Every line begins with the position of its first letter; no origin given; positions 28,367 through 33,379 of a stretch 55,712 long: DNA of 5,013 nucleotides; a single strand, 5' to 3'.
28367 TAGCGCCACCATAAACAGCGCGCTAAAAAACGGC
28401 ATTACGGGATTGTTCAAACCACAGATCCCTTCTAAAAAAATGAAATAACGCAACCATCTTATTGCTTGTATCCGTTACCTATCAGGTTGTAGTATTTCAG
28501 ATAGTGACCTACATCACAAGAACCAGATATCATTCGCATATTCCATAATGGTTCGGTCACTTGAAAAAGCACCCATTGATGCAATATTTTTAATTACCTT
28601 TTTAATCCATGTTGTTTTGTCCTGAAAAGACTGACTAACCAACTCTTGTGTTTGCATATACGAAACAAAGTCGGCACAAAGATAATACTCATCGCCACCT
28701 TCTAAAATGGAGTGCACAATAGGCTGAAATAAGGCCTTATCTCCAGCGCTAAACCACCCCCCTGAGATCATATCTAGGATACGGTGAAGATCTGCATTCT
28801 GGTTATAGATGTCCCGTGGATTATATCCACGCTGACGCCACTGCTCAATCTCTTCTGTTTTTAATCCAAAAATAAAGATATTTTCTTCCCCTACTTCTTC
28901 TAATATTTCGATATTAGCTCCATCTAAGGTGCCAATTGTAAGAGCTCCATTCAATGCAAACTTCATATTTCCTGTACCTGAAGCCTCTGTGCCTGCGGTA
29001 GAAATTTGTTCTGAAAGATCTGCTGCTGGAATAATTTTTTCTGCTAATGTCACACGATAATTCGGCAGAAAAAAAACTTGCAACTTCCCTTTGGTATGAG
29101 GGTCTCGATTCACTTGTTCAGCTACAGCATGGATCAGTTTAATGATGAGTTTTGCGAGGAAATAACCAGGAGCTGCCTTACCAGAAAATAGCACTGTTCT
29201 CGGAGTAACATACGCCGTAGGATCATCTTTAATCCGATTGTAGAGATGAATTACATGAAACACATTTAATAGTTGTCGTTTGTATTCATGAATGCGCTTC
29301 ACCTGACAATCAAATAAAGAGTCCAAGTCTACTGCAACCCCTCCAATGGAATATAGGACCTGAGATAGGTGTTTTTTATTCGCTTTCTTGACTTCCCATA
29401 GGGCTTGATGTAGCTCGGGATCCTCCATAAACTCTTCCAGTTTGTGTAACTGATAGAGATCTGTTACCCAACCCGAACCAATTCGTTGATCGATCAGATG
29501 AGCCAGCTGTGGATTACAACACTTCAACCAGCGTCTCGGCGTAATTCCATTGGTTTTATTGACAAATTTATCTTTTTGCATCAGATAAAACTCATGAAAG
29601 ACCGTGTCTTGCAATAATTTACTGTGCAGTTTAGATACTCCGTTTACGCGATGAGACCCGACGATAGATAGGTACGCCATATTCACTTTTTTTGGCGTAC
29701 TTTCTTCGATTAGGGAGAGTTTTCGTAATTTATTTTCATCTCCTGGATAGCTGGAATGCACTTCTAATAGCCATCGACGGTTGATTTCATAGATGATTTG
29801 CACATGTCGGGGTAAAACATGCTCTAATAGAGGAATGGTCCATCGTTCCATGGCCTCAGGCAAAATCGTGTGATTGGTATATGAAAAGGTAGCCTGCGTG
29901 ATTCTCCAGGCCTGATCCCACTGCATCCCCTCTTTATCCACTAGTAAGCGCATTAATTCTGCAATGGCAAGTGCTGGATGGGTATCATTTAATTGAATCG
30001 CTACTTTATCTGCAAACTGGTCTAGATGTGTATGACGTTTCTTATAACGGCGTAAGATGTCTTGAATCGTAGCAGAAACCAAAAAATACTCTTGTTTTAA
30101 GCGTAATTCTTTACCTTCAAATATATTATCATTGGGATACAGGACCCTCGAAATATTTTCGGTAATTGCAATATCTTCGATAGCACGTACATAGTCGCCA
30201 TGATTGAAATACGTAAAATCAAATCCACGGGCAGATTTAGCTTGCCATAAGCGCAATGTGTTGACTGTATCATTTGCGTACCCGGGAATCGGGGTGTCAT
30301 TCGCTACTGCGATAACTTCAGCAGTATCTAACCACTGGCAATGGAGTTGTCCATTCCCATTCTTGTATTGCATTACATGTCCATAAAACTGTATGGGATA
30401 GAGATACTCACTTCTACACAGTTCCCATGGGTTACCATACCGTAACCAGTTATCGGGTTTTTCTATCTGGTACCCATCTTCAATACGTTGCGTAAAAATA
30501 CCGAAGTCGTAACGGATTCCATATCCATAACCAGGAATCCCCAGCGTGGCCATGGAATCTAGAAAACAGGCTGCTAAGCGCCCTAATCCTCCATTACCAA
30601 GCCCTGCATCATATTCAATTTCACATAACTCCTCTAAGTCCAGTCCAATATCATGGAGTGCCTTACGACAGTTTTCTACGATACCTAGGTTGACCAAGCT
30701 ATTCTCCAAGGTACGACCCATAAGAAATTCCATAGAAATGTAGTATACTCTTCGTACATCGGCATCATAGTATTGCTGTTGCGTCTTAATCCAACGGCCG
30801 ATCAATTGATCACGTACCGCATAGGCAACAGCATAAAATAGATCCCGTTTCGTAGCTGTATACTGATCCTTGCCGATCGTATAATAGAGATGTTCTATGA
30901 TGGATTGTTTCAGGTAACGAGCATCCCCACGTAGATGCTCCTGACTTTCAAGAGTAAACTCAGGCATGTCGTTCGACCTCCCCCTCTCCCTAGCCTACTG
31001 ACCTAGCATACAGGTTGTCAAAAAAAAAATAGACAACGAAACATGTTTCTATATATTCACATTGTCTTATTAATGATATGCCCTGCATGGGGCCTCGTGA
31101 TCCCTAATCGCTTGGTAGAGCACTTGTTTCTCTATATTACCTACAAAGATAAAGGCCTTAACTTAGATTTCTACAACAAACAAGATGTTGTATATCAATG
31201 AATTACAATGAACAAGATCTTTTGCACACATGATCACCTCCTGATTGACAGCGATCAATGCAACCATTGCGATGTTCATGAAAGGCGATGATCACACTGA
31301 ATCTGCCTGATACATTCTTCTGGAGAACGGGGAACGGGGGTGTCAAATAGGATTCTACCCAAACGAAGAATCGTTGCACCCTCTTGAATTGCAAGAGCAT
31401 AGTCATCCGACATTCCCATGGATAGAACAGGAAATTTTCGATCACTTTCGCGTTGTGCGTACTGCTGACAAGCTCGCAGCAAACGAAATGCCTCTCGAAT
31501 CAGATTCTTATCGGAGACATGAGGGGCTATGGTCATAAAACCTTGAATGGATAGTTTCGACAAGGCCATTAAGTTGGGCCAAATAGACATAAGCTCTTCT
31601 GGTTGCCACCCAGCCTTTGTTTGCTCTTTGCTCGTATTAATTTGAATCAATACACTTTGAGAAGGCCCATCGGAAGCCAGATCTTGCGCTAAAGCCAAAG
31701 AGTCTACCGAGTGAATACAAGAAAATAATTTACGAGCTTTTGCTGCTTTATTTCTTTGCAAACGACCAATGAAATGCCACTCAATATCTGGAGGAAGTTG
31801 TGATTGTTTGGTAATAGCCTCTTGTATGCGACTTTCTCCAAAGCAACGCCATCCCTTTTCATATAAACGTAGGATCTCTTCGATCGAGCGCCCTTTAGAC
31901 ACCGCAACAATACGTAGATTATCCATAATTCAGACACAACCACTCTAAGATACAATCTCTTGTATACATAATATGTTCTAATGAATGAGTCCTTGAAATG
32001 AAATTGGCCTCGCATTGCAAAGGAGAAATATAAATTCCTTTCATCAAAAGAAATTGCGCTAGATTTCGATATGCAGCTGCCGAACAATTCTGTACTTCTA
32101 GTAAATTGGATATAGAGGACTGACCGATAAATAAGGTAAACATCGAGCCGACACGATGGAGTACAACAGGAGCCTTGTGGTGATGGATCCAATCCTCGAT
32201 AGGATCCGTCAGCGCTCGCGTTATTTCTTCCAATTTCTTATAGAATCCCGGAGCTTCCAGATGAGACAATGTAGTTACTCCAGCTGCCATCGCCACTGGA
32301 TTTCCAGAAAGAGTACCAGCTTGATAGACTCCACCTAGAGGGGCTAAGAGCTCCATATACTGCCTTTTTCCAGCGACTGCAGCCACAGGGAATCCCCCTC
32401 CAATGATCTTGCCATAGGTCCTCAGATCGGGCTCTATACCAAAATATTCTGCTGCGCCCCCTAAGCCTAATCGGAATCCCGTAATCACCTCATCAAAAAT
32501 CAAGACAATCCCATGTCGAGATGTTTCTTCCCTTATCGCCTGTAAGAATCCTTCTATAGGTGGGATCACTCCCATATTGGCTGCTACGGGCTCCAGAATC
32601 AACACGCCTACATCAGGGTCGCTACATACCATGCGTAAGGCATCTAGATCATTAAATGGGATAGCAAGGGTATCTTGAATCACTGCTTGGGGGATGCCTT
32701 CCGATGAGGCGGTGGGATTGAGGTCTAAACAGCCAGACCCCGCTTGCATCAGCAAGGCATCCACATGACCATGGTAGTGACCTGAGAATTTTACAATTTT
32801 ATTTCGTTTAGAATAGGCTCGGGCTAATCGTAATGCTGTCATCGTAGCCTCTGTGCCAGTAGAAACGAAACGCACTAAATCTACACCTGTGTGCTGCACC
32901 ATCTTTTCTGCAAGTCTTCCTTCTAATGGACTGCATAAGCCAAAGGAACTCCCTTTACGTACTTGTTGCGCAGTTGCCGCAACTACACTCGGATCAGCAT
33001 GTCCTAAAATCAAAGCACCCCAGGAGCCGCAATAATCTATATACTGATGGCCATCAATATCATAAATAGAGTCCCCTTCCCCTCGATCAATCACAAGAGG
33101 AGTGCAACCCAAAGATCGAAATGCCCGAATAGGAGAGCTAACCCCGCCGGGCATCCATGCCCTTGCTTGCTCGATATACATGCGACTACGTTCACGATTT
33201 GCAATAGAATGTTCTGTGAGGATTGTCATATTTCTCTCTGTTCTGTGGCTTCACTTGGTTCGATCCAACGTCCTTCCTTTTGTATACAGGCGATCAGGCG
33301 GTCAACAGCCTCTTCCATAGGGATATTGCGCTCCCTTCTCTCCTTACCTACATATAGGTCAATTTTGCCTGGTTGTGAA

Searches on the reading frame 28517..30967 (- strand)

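Call 14: search_protein_families(library=pfam, proteins=[window:28517-30967:-], max_evalue=0.001)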
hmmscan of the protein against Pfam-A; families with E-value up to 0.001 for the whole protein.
window:28517-30967:- (817 aa): 1 family
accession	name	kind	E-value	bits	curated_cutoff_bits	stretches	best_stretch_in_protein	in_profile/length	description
PF00343.26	Phosphorylase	-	0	1107.1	27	1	105-815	2-711/713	Carbohydrate phosphorylase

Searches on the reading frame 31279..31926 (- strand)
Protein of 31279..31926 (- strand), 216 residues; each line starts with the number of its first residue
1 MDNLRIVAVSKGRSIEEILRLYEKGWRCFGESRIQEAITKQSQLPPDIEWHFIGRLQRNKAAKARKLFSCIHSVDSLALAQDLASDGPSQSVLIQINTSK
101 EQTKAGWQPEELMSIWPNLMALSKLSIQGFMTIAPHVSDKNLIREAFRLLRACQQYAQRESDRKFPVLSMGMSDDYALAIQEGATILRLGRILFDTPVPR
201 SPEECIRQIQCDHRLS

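Call 14: search_protein_families(library=pfam, proteins=[window:31279-31926:-], max_evalue=0.001)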
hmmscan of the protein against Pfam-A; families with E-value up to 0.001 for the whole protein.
window:31279-31926:- (216 aa): 1 family
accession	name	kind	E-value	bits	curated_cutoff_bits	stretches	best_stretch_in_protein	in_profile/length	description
PF01168.26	Ala_racemase_N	-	2.1e-19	70.5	24.1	1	10-194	31-216/220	Alanine racemase, N-terminal domain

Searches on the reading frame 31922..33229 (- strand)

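Call 14: search_protein_families(library=pfam, proteins=[window:31922-33229:-], max_evalue=0.001)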
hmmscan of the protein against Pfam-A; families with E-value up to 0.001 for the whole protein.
window:31922-33229:- (436 aa): 1 family
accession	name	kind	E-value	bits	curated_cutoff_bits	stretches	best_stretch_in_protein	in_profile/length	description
PF00202.27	Aminotran_3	-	1.9e-69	234.8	30.5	1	43-402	9-372/403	Aminotransferase class-III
